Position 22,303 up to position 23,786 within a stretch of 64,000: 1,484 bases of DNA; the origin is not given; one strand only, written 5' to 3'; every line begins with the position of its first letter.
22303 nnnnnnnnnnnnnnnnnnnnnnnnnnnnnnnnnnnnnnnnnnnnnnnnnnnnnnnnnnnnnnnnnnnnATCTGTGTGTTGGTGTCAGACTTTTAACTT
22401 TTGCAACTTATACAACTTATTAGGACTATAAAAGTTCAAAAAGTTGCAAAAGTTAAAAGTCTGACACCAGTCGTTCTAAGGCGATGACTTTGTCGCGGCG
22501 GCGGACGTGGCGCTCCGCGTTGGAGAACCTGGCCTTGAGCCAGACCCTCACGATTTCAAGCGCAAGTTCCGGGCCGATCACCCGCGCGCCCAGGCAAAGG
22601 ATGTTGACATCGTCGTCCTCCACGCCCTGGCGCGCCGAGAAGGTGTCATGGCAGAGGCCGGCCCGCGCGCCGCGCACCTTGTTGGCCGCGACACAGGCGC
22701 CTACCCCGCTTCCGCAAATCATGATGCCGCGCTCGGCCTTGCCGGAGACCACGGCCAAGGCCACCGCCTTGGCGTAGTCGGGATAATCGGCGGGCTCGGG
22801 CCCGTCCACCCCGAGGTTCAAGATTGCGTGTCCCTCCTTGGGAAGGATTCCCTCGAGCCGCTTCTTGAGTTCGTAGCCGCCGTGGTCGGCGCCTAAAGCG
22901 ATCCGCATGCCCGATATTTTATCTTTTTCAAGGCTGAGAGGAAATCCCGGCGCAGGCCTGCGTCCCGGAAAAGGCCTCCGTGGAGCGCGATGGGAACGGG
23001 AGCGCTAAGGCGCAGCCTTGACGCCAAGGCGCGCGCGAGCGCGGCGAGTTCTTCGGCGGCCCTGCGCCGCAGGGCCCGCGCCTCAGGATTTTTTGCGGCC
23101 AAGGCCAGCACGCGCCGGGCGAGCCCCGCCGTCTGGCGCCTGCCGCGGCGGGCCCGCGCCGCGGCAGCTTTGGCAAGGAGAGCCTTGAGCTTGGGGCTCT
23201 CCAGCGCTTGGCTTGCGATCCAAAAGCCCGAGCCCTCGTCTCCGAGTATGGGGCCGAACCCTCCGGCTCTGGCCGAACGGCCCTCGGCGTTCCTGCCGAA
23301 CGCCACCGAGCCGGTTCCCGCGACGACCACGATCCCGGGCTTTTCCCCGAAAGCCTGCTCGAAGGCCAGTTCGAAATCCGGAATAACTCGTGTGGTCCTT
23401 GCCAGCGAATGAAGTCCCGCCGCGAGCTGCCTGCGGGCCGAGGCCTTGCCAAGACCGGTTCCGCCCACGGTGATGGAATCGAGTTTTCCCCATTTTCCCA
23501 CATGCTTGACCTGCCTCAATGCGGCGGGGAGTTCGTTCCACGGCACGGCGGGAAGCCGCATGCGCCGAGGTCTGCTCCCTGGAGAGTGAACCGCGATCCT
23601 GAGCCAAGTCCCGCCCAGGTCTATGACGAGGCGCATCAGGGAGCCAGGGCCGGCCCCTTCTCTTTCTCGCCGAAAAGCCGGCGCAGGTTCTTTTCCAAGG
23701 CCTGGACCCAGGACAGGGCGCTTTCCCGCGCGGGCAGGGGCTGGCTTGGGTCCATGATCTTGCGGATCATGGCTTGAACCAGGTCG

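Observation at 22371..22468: Perfect 28-bp AT-rich inverted repeat inside the SpoIID/LytB ... rpiB ... tal-pgi operon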

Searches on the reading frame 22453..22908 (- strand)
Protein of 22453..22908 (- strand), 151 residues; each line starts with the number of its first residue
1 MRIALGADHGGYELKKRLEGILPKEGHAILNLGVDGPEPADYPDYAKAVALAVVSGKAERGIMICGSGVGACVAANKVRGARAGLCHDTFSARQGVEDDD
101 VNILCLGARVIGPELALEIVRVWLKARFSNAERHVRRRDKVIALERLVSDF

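Call 11: find_encoding_contigs(protein=window:22453-22908:-, flank=6000, max_places=10)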
Protein window:22453-22908:- (151 aa): 1 contig read that carries it; 1 place shown.
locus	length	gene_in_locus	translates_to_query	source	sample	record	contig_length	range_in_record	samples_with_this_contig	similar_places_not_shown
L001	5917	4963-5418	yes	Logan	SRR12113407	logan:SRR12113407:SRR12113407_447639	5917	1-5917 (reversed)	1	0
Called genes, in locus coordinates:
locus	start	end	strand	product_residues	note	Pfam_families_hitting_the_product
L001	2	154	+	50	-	?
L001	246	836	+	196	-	PF13338:AbiEi_4 (weak)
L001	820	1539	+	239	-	PF08843:AbiEii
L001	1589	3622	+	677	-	PF00515:TPR_1 (faint), PF07719:TPR_2 (faint), PF13424:TPR_12 (faint), PF13428:TPR_14 (faint), PF13432:TPR_16 (weak), PF13432:TPR_16, PF14559:TPR_19 (weak), PF08486:SpoIID, +4 more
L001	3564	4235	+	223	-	-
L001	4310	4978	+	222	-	PF01869:BcrAD_BadFG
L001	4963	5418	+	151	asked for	PF02502:LacAB_rpiB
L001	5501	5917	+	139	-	?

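Call 12: search_protein_families(library=pfam, proteins=[window:22453-22908:-])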
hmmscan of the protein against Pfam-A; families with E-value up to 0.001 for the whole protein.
window:22453-22908:- (151 aa): 1 family
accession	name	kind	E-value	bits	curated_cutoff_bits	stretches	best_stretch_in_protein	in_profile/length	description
PF02502.23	LacAB_rpiB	-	4.2e-50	169.7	24.7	1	3-141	1-138/138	Ribose/Galactose Isomerase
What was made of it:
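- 22453..22908 (-): rpiB (151 aa). The last five codons (LVSDF, 22470-22456) and the stop TAA (22455-22453) are read from the element; only the first base of the Leu codon (22470) is flanking DNA. Pfam LacAB_rpiB, E = 4e-50, covering residues 3-141 (call 12).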

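Call 14: find_homologous_proteins(query=window:22453-22908:-, max_evalue=1e-20)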
Query window:22453-22908:- (151 aa): 7996 proteins with E <= 1e-20 among 8000 candidates; the best 120 are listed.
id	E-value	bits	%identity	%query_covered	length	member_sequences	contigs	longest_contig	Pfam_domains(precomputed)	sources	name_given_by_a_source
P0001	1.5e-93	328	100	100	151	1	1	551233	PF02502.24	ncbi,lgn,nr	ncbi:MAG: ribose 5-phosphate isomerase B [Elusimicrobia bacterium]|nr:ribose 5-phosphate isomerase B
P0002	1.6e-74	267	82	97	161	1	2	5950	PF02502.24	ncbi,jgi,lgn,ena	-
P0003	2.1e-73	263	78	99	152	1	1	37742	PF02502.24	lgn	-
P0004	7.5e-72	258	78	99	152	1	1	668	PF02502.24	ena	-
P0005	2.7e-71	256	78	97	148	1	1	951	PF02502.24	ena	-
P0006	1.2e-70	254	77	99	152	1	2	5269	PF02502.24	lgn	-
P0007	2.8e-70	253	76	99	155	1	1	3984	PF02502.24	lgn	-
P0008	4.4e-70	252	76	99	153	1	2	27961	PF02502.24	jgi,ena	-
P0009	4.9e-70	252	77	97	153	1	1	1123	PF02502.24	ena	-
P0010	5.9e-70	252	78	99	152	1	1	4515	PF02502.24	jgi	jgi:ribose 5-phosphate isomerase B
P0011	7.0e-70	251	77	99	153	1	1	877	PF02502.24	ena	-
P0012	1.9e-69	250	78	96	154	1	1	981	PF02502.24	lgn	-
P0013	2.8e-69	250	78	97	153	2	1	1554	PF02502.24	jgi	jgi:ribose 5-phosphate isomerase B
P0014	3.1e-69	249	79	96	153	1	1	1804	PF02502.24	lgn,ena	-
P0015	3.5e-69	249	77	96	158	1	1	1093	PF02502.24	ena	-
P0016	3.8e-69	249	76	99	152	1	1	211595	PF02502.24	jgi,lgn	jgi:ribose 5-phosphate isomerase B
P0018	5.9e-69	248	75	99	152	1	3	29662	PF02502.24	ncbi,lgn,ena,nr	ncbi:MAG: ribose 5-phosphate isomerase B [Elusimicrobia bacterium RIFCSPHIGHO2_02_FULL_57_9]|nr:MAG:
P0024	2.1e-68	247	79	97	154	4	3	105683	PF02502.24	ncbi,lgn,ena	-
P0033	3.7e-67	243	77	99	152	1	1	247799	PF02502.24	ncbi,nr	ncbi:MAG: ribose 5-phosphate isomerase B [Elusimicrobia bacterium]|nr:ribose 5-phosphate isomerase B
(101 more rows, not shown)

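Call 16: find_encoding_contigs(protein=P0002, flank=3000, max_places=3)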
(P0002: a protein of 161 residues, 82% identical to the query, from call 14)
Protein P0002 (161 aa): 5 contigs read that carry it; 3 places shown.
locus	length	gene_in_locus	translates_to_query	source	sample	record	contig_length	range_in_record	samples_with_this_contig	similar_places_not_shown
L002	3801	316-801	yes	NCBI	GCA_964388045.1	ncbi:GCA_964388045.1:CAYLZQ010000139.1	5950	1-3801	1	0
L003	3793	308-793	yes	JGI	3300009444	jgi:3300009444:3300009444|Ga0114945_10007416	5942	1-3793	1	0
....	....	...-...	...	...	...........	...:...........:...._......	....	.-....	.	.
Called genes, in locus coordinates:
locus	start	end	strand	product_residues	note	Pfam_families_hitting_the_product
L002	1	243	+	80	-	?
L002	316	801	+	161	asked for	PF02502:LacAB_rpiB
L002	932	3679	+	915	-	PF00923:TAL_FSA, PF00342:PGI (weak)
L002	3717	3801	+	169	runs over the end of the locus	PF00702:Hydrolase (faint), PF08282:Hydrolase_3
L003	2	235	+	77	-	?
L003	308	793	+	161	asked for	PF02502:LacAB_rpiB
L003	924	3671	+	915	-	PF00923:TAL_FSA, PF00342:PGI (weak)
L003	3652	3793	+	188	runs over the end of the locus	PF00702:Hydrolase (faint), PF08282:Hydrolase_3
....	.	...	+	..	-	?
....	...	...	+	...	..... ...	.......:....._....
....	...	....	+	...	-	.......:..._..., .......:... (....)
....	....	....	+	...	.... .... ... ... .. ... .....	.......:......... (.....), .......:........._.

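Call 17: find_encoding_contigs(protein=P0003, flank=3000, max_places=3)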
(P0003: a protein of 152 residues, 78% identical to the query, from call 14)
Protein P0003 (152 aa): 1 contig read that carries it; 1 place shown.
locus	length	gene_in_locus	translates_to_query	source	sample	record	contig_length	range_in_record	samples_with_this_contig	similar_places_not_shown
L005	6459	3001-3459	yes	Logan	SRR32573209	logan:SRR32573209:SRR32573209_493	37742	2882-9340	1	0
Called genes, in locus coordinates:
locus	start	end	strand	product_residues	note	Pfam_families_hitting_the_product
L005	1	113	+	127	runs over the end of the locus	PF00072:Response_reg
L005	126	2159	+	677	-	PF00515:TPR_1 (faint), PF07719:TPR_2 (faint), PF12895:ANAPC3 (faint), PF13424:TPR_12 (faint), PF13428:TPR_14 (faint), PF13414:TPR_11 (weak), PF13432:TPR_16 (weak), PF08486:SpoIID, +3 more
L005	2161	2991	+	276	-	PF01869:BcrAD_BadFG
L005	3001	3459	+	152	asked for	PF02502:LacAB_rpiB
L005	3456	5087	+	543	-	PF00342:PGI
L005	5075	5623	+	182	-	PF00702:Hydrolase (weak), PF08282:Hydrolase_3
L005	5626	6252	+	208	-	PF16561:AMPK1_CBM (weak)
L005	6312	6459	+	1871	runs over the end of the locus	PF13415:Beta-prop_FBX42, PF13418:Beta-prop_TYW4 (weak), PF24681:Kelch_KLHDC2_KLHL20_DRC7 (weak), PF24981:Beta-prop_ATRN-LZTR1 (weak), PF24681:Kelch_KLHDC2_KLHL20_DRC7, PF24981:Beta-prop_ATRN-LZTR1, PF13964:Beta-prop_Calicin, PF00041:fn3, +13 more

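Call 18: find_encoding_contigs(protein=P0016, flank=3000, max_places=3)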
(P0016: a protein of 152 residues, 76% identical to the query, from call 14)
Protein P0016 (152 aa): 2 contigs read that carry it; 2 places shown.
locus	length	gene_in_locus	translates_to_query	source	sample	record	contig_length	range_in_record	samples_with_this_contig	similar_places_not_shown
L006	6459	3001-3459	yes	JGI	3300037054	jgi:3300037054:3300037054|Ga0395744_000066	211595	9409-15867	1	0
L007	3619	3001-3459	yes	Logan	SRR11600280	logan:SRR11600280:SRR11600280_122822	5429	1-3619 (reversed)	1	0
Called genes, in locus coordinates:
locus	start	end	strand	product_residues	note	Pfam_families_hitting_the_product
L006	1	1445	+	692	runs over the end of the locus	PF12895:ANAPC3 (faint), PF13424:TPR_12 (faint), PF13431:TPR_17 (faint), PF00515:TPR_1 (faint), PF13432:TPR_16 (weak), PF13432:TPR_16, PF14559:TPR_19, PF08486:SpoIID, +8 more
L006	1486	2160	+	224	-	-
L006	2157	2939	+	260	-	PF01869:BcrAD_BadFG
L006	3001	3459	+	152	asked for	PF02502:LacAB_rpiB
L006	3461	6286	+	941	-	PF00923:TAL_FSA, PF00342:PGI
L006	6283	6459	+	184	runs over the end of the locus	PF00702:Hydrolase (weak), PF08282:Hydrolase_3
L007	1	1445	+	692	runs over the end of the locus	PF12895:ANAPC3 (faint), PF13424:TPR_12 (faint), PF13431:TPR_17 (faint), PF00515:TPR_1 (faint), PF13432:TPR_16 (weak), PF13432:TPR_16, PF14559:TPR_19, PF08486:SpoIID, +8 more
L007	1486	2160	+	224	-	-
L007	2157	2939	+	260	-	PF01869:BcrAD_BadFG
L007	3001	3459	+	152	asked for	PF02502:LacAB_rpiB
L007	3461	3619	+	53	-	?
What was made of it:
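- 22893..26282 (-): Upstream genes of the same conserved cluster: the TPR-SpoIID protein (24249-26282), a hypothetical protein (23636-24307) and a BadF/BcrAD-type ATPase (22893-23636). All are tightly packed or overlapping. Relatives L005 and L006 have the same gene order (calls 17, 18).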

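Call 43: find_encoding_contigs(protein=P0018, flank=1500, max_places=1)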
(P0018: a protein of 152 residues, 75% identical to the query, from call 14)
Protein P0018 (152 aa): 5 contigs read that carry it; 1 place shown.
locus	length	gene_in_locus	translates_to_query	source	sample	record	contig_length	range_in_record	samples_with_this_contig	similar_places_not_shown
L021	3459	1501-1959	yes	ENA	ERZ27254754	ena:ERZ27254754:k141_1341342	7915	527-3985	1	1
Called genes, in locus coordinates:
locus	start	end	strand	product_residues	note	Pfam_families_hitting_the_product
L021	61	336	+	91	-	PF02604:PhdYeFM_antitox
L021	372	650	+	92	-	PF05016:ParE_toxin (weak)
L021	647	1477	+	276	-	PF01869:BcrAD_BadFG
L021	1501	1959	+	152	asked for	PF02502:LacAB_rpiB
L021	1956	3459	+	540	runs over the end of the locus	PF00342:PGI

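Call 44: find_encoding_contigs(protein=P0024, flank=1500, max_places=1)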
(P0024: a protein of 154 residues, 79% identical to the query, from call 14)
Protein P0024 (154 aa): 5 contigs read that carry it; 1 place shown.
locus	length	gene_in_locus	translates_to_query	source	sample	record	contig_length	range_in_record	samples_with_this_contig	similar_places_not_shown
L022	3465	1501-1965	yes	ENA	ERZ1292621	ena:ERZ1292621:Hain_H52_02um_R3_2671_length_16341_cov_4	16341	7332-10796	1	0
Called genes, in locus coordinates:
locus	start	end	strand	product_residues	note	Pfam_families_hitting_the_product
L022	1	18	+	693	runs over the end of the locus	PF14559:TPR_19 (faint), PF00515:TPR_1 (faint), PF07719:TPR_2 (faint), PF13414:TPR_11 (faint), PF13428:TPR_14 (faint), PF13432:TPR_16 (weak), PF08486:SpoIID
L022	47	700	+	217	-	-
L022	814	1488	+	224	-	PF01869:BcrAD_BadFG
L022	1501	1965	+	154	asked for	PF02502:LacAB_rpiB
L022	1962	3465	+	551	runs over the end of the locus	PF00342:PGI (weak)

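Call 45: find_encoding_contigs(protein=P0033, flank=1500, max_places=1)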
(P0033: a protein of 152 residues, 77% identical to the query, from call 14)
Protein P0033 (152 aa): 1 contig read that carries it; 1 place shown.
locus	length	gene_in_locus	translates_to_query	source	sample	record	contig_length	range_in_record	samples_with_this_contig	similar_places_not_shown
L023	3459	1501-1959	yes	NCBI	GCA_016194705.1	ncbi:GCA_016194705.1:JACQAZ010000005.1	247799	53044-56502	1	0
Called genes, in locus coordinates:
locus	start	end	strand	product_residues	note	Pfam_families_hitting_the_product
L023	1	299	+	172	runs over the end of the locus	-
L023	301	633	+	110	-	PF15631:Imm-NTF2-2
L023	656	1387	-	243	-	-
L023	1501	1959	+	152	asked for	PF02502:LacAB_rpiB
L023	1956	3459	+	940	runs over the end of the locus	PF00923:TAL_FSA, PF00342:PGI (weak)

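Call 46: find_encoding_contigs(protein=P0008, flank=1500, max_places=1)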
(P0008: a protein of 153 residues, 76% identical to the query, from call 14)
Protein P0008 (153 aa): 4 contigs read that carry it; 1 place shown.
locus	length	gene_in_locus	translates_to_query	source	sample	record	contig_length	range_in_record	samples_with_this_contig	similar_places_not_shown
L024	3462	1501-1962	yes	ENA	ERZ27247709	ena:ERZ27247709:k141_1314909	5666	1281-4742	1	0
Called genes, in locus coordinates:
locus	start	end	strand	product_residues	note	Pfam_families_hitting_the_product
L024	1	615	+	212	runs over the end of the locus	-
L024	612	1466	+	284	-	PF01869:BcrAD_BadFG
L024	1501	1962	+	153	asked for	PF02502:LacAB_rpiB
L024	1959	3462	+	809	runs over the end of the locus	?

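Call 58: list_cluster_members(proteins=[P0001])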
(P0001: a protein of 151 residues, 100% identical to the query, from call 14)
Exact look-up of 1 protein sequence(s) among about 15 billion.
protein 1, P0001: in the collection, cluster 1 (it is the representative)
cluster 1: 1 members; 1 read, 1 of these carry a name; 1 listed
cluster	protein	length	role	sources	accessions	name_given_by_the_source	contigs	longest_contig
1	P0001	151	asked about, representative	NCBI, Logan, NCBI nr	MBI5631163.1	MAG: ribose 5-phosphate isomerase B [Elusimicrobia bacterium] | ribose 5-phosphate isomerase B [Elusimicrobiota bacterium]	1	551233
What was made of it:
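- The NCBI MAG and the Logan contig probably derive from the same reads (calls 11, 58).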

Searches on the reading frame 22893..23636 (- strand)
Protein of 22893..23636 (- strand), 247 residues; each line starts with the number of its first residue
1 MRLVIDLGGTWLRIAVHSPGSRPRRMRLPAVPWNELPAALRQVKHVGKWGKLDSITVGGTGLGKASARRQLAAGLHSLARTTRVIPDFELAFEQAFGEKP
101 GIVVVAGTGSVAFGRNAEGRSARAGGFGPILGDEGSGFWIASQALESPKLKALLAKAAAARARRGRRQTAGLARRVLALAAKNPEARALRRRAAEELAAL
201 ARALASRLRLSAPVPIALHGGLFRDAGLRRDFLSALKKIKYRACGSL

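Call 12: search_protein_families(library=pfam, proteins=[window:22893-23636:-])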
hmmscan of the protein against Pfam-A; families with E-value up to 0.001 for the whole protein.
window:22893-23636:- (247 aa): 1 family
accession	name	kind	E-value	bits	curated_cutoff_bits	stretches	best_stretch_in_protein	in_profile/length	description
PF01869.26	BcrAD_BadFG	-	1.6e-17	64.4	31.5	1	52-238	62-246/271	BadF/BadG/BcrA/BcrD ATPase family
